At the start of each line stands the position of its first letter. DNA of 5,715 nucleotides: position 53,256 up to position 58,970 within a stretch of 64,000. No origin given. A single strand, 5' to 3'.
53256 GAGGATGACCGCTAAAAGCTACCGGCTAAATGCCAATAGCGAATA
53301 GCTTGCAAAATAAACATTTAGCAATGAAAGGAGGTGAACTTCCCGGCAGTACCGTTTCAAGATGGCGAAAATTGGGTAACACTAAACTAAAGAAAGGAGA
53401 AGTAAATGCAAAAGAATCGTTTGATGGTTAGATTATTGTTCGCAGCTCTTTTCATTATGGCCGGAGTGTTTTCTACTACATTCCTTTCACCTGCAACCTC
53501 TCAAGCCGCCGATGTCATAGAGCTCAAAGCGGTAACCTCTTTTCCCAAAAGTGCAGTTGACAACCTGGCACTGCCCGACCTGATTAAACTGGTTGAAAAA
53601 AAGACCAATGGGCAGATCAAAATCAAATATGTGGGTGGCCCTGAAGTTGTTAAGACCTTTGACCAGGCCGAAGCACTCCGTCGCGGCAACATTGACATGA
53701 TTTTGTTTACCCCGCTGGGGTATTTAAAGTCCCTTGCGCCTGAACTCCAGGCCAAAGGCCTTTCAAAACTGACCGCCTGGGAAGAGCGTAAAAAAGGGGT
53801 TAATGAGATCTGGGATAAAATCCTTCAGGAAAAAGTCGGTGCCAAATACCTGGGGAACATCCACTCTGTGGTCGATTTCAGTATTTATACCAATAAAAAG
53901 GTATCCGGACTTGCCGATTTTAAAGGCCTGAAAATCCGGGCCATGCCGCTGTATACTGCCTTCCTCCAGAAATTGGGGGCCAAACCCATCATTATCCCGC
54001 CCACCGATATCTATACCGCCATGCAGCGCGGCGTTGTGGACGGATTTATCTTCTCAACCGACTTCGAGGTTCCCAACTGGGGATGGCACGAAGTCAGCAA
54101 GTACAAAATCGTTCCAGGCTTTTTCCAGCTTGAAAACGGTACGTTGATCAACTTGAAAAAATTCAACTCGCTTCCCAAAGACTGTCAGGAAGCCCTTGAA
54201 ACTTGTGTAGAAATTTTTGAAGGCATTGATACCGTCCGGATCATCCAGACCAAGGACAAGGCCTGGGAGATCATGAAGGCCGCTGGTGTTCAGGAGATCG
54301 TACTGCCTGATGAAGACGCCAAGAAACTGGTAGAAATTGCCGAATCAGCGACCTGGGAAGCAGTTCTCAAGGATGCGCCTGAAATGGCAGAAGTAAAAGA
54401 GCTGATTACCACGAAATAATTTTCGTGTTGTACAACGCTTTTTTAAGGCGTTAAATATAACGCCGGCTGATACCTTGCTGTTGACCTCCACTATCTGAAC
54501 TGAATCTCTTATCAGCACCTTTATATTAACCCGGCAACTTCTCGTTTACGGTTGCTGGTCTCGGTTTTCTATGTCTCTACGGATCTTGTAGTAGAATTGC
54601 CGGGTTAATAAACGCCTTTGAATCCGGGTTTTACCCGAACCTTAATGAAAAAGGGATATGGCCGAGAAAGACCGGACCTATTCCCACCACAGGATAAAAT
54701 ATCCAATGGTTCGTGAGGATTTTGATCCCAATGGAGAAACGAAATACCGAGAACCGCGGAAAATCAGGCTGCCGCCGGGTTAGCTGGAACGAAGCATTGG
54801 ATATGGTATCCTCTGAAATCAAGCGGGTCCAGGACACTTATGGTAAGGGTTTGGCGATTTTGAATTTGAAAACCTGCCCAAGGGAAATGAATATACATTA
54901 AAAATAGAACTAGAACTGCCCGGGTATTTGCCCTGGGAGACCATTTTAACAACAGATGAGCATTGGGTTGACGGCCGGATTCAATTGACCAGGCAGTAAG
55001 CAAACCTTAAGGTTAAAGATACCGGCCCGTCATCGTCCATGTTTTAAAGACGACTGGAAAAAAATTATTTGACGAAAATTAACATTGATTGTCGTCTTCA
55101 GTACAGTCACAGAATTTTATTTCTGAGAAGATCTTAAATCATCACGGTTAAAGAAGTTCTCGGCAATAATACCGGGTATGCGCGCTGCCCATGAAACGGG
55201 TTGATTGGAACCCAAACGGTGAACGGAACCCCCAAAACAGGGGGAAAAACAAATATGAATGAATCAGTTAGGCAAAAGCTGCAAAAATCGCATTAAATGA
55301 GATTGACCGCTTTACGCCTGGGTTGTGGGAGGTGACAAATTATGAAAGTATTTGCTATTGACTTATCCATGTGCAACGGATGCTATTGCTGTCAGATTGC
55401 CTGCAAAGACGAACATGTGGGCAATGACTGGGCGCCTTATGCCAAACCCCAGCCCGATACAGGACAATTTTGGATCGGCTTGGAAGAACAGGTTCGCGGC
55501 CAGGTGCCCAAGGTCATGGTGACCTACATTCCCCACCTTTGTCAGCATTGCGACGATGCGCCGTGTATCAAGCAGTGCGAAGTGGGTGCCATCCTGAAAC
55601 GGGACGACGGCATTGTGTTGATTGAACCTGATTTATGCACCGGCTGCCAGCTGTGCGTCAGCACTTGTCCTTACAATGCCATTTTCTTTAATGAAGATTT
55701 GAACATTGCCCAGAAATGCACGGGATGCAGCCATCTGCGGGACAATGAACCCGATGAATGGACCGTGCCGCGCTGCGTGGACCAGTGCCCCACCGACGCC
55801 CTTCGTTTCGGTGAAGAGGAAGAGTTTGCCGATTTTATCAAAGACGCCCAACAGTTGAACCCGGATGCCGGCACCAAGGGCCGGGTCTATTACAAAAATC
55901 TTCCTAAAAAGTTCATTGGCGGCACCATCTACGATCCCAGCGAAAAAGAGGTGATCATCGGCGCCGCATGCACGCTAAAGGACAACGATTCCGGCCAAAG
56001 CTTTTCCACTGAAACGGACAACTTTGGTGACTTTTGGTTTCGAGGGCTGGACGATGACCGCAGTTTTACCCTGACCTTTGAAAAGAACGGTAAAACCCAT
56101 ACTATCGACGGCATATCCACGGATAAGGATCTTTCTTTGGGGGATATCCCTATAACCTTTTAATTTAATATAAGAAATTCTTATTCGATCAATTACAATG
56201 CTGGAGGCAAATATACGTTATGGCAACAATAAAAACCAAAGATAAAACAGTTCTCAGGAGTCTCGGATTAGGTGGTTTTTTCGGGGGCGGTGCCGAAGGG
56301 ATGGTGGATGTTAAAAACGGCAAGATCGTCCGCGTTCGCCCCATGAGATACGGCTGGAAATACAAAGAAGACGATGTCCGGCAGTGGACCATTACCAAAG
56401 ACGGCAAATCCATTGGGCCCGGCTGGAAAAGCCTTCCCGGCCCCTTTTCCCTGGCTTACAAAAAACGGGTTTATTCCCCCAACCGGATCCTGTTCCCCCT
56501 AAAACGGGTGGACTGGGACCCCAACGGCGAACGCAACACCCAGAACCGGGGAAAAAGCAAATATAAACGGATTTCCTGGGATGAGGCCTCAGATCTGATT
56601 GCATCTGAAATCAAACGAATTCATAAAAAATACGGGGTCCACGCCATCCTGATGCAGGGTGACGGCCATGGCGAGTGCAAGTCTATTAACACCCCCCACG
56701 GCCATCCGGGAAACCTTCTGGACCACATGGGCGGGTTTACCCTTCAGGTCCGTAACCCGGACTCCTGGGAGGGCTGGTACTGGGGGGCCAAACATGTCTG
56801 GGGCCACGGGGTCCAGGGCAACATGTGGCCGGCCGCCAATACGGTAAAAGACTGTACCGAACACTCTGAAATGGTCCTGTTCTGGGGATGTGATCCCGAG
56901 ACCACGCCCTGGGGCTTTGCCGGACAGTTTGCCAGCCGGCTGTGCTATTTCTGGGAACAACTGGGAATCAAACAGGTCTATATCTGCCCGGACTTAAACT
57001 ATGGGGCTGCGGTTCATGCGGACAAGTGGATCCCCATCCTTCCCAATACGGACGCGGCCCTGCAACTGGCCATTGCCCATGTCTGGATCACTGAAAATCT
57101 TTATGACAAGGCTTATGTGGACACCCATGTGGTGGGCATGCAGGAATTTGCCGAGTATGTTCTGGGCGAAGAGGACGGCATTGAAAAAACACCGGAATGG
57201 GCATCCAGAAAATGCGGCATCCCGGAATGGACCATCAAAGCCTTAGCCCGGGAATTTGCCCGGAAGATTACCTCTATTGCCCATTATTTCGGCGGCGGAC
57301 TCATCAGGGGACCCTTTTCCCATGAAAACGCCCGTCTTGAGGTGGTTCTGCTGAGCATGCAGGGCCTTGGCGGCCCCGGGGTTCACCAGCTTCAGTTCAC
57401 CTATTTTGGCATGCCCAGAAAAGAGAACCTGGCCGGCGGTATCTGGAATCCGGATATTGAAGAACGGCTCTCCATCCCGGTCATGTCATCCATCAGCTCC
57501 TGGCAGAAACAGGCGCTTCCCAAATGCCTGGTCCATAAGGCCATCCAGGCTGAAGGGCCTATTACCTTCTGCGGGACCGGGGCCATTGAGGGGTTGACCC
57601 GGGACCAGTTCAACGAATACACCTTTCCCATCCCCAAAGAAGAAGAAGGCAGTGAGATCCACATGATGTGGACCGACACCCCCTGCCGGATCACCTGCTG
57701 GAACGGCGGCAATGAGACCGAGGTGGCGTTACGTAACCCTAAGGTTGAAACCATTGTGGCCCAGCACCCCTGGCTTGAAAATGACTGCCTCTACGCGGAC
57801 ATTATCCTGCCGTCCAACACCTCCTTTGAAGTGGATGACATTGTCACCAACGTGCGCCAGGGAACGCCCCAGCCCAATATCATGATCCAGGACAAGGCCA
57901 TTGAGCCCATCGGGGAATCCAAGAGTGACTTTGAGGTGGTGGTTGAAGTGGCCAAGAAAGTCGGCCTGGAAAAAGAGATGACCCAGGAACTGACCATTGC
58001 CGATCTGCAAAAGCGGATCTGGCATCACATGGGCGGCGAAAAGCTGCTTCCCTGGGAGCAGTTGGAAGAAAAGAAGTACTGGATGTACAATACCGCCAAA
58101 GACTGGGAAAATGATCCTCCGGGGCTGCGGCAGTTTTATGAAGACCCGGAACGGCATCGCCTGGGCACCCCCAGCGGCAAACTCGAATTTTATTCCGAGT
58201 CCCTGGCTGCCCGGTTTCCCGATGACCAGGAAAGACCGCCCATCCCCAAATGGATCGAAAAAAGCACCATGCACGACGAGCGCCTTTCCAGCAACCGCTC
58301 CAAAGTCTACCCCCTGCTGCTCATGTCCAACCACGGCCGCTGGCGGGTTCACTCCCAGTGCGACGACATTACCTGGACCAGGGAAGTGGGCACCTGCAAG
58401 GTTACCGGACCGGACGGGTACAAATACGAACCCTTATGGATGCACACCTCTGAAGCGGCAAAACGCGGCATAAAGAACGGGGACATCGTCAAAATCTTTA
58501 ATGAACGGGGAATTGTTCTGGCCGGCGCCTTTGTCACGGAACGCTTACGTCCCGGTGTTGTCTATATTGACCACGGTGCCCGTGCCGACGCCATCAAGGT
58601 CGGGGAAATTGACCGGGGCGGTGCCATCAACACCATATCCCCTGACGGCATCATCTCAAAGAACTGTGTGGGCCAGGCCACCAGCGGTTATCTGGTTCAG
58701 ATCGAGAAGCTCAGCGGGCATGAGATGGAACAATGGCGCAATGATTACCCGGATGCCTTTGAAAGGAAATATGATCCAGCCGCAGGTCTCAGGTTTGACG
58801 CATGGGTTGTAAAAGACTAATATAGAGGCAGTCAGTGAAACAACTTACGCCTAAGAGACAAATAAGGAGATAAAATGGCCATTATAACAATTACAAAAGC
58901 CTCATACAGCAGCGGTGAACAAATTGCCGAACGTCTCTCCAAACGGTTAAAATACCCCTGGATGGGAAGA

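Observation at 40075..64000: Array of four intact plus one decayed pyrogallol-transhydroxylase-like Mo enzyme gene pairs with dedicated uptake and regulators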

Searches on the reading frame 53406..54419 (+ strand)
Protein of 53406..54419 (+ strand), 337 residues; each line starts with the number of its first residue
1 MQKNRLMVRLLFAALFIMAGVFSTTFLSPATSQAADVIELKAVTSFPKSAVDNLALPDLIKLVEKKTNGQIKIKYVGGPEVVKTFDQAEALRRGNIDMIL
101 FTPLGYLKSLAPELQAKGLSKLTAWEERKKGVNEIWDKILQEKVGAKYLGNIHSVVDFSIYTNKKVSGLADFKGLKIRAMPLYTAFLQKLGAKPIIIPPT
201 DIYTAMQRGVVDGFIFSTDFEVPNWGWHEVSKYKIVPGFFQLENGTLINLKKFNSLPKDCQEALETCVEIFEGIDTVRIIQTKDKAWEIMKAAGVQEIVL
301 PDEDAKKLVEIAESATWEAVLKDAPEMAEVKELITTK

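Call 21: search_protein_families(library=pfam, proteins=[window:53406-54419:+])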
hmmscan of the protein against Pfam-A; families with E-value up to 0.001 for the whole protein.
window:53406-54419:+ (337 aa): 1 family
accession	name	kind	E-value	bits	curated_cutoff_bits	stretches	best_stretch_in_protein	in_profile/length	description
PF03480.18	DctP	-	3e-35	122.4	23.4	1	54-316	13-279/286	Bacterial extracellular solute-binding protein, family 7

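Call 48: search_protein_families(library=ncbifam, max_evalue=1e-10, proteins=[window:53406-54419:+])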
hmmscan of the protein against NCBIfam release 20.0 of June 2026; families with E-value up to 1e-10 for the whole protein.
window:53406-54419:+ (337 aa): 2 families
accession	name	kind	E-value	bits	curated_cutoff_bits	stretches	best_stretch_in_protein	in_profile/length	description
NF037995.1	TRAP_S1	subfamily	1.9e-24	86.5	50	1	55-306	15-269/271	TRAP transporter substrate-binding protein DctP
TIGR00787.1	dctP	subfamily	7.4e-22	78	175.05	1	48-290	7-253/257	DctP family TRAP transporter solute-binding subunit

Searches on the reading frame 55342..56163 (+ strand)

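Call 5: search_protein_families(library=ncbifam, proteins=[window:55342-56163:+])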
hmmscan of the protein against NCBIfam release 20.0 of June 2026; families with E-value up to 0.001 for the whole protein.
window:55342-56163:+ (273 aa): 49 families (the best 25 are shown)
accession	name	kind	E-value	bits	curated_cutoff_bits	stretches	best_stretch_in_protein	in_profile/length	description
TIGR02951.1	DMSO_dmsB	equivalog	5.1e-32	111.1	214.1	1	4-162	4-156/161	DMSO/selenate family reductase complex B subunit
NF041715.1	arsenate_red_ArrB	equivalog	9.8e-31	107.1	450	2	5-119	6-109/233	arsenate respiratory reductase iron-sulfur subunit ArrB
NF011569.0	PRK14993.1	equivalog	1.9e-28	99.5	416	1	5-192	47-229/244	tetrathionate reductase subunit TtrB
TIGR03478.1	DMSO_red_II_bet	subfamily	2e-24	86.1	480.7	1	35-184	101-252/321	DMSO reductase family type II enzyme, iron-sulfur subunit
TIGR03149.1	cyt_nit_nrfC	equivalog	4.5e-23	81.8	377.6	1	7-161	44-186/225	cytochrome c nitrite reductase Fe-S protein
NF045797.1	DsrO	equivalog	1.3e-22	80.4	200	1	5-185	47-234/235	sulfate reduction electron transfer complex DsrMKJOP subunit DsrO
NF008134.0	PRK10882.1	equivalog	1.1e-20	74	263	1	7-175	44-224/329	hydrogenase 2 operon protein HybA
NF045715.1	sulf_resp_HmcB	equivalog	2.1e-19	69.8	420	1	62-176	102-215/307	sulfate respiration complex iron-sulfur protein HmcB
NF042979.1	EthbenzDh_ebdB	equivalog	3.6e-19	68.8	740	1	38-159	126-242/354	ethylbenzene dehydrogenase subunit beta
TIGR01660.1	narH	equivalog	3.6e-19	68.5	524.05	1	47-130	163-247/492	nitrate reductase subunit beta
NF009451.0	PRK12809.1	equivalog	8.1e-19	67.3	1154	1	2-178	3-157/639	formate-dependent uric acid utilization protein YgfT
TIGR01582.1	FDH-beta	equivalog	4.1e-18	65.5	334.7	1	6-167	26-190/283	formate dehydrogenase subunit beta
NF009408.0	PRK12769.1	equivalog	1.3e-17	63.2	1003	1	7-171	8-159/659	formate-dependent uric acid utilization protein AegA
NF041782.1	mnquin_red_QrcC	equivalog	3.4e-17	62.9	400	1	5-117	4-119/239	menaquinone reductase iron-sulfur cluster-binding subunit QrcC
NF038355.1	FDH3_beta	equivalog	9.2e-17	61.7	240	1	4-168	5-173/180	formate dehydrogenase FDH3 subunit beta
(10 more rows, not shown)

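Call 6: search_protein_families(library=pfam, proteins=[window:55342-56163:+])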
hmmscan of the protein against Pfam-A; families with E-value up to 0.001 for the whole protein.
window:55342-56163:+ (273 aa): 11 families
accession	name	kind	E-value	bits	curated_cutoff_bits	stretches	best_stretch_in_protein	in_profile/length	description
PF13247.11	Fer4_11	-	7.7e-25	87.4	26.2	1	59-158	2-99/100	4Fe-4S dicluster domain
PF00037.32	Fer4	-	6e-10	39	21.1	1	94-114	3-23/24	4Fe-4S binding domain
PF12838.12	Fer4_7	-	6.2e-10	39.8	27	2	67-113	2-52/52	4Fe-4S dicluster domain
PF12837.12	Fer4_6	-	1.3e-09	38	25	1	91-114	1-24/24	4Fe-4S binding domain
PF13620.12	CarboxypepD_reg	-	8e-09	36.2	32.3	1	192-253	2-61/82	Carboxypeptidase regulatory-like domain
PF14697.11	Fer4_21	-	3.7e-07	30.6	35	1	67-114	8-57/59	4Fe-4S dicluster domain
PF13237.11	Fer4_10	-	3.9e-07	30.3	25.5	1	92-150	2-53/53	4Fe-4S dicluster domain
PF13187.11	Fer4_9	-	4.5e-07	30.2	27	2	67-114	2-52/52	4Fe-4S dicluster domain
PF12797.12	Fer4_2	-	8.9e-06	25.8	24.5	1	91-111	2-22/22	4Fe-4S binding domain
PF12800.12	Fer4_4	-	0.00016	22.2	24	1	96-112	1-17/17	4Fe-4S binding domain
PF25160.1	LdpA_Fe-S-bd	-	0.00079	19.6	27.6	1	72-114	6-43/49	LdpA Fe-S cluster-binding domain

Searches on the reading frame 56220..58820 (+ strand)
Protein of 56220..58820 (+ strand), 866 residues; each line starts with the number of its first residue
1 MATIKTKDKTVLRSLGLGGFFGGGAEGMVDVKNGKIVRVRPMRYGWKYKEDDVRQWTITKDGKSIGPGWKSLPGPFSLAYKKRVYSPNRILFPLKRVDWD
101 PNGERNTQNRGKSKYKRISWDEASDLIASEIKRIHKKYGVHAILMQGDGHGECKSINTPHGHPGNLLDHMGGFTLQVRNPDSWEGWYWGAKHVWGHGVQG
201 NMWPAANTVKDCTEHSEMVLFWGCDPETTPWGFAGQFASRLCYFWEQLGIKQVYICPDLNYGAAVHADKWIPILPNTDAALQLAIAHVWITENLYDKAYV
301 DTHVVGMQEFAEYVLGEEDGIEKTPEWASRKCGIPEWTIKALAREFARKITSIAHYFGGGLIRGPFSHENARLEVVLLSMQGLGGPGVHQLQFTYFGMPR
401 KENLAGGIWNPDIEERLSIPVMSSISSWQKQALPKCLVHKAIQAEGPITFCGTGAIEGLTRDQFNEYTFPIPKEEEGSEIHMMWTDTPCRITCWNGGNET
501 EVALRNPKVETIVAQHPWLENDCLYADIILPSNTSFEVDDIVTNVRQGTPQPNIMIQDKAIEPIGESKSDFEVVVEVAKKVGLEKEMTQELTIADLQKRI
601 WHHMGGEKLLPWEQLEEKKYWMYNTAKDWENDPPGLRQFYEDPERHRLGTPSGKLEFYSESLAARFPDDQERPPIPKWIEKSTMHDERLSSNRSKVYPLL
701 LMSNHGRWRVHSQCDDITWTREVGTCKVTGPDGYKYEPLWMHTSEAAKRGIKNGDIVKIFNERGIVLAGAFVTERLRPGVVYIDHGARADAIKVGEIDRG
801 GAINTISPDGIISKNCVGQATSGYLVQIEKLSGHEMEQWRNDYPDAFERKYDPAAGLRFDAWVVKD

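Call 5: search_protein_families(library=ncbifam, proteins=[window:56220-58820:+])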
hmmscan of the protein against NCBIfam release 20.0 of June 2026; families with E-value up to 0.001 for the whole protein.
window:56220-58820:+ (866 aa): 22 families
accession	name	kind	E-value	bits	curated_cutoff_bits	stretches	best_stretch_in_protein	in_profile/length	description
TIGR00509.1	bisC_fam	subfamily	5e-104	349.1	1017.55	1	73-835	28-758/772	molybdopterin guanine dinucleotide-containing S/N-oxide reductase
TIGR02166.1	dmsA_ynfE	subfamily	1.3e-96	324.4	777.7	2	493-830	469-793/794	DMSO/selenate family reductase complex A subunit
NF011682.0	PRK15102.1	equivalog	1.4e-88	297.9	909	2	508-834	497-813/829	trimethylamine-N-oxide reductase TorA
TIGR02164.1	torA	equivalog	7.1e-85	285.7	1465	2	508-834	493-809/824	trimethylamine-N-oxide reductase TorA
NF011566.1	PRK14990.1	exception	4.4e-68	230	1600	2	479-830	474-813/814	dimethylsulfoxide reductase subunit A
NF041885.1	selenate_YnfE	exception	3.5e-63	213.6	1675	2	503-830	487-804/805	selenate/tellurate reductase subunit YnfE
NF041884.1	selenate_YnfF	exception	5.7e-61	206.4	1650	2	81-349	97-357/798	selenate/tellurate reductase subunit YnfF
TIGR03479.1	DMSO_red_II_alp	subfamily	9e-47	159.7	984.75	3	79-300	110-303/913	molybdopterin-dependent oxidoreductase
NF012032.0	PRK15488.1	equivalog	1.5e-44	152.1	694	3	249-356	227-327/759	thiosulfate reductase PhsA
TIGR01591.1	Fdh-alpha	equivalog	6.1e-40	137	666.25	4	507-665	409-553/672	formate dehydrogenase subunit alpha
NF042978.1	EthbenzDh_ebdA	equivalog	1.9e-22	78.9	2000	2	79-300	132-325/977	ethylbenzene dehydrogenase subunit alpha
TIGR01580.1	narG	equivalog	3.1e-19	68.1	1084.15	3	508-582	764-834/1235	nitrate reductase subunit alpha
NF047855.1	AssmNtatRedNasC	equivalog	8.9e-17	60.6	1100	1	265-353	224-306/708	assimilatory nitrate reductase catalytic subunit NasC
NF041714.1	arsenate_red_ArrA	equivalog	9.8e-17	60.3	1600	2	82-351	98-341/848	arsenate respiratory reductase molybdopterin-containing subunit ArrA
NF041783.2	mnquin_red_QrcB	equivalog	1e-15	57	440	1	84-347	102-324/695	menaquinone reductase molybdopterin-binding-like subunit QrcB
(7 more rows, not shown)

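Call 6: search_protein_families(library=pfam, proteins=[window:56220-58820:+])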
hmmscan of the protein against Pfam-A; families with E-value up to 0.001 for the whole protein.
window:56220-58820:+ (866 aa): 3 families
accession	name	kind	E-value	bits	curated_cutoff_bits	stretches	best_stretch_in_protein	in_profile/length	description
PF00384.28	Molybdopterin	-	1.8e-30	106.6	24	1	89-580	1-353/353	Molybdopterin oxidoreductase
PF01568.27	Molydop_binding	-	3.9e-17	62.7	26.8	1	700-809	2-95/110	Molydopterin dinucleotide binding domain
PF21423.2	AhtL-like_1st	-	1.8e-08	34.2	27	1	29-81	5-53/55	Pyrogallol hydroxytransferase large subunit-like, domain 1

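Call 26: list_cluster_members(proteins=[P0121, P0001, window:56220-58820:+, window:61194-63779:+])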
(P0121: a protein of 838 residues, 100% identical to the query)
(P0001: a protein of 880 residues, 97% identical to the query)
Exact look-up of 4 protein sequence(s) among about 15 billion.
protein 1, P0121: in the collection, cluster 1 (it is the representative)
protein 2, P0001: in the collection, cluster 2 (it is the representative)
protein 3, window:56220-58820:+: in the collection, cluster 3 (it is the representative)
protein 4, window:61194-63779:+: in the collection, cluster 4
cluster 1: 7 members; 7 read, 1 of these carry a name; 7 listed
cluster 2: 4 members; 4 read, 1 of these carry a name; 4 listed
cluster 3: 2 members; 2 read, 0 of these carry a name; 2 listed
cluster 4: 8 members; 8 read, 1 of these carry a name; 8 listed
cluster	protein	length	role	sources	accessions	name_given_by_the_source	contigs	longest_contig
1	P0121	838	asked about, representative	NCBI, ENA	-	-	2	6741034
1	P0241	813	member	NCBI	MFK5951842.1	MAG: molybdopterin-dependent oxidoreductase [Desulfobacterium sp.]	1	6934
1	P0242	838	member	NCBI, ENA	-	-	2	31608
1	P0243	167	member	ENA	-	-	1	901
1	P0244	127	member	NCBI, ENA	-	-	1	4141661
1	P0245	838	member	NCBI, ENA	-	-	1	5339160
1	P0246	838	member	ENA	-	-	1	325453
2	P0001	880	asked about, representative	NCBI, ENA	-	-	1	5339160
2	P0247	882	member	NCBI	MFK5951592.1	MAG: molybdopterin-dependent oxidoreductase [Desulfobacterium sp.]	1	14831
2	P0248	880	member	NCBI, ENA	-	-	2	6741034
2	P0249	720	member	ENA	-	-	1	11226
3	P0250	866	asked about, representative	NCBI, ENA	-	-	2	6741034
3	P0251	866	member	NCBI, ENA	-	-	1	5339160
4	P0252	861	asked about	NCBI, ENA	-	-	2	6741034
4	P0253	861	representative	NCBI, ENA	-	-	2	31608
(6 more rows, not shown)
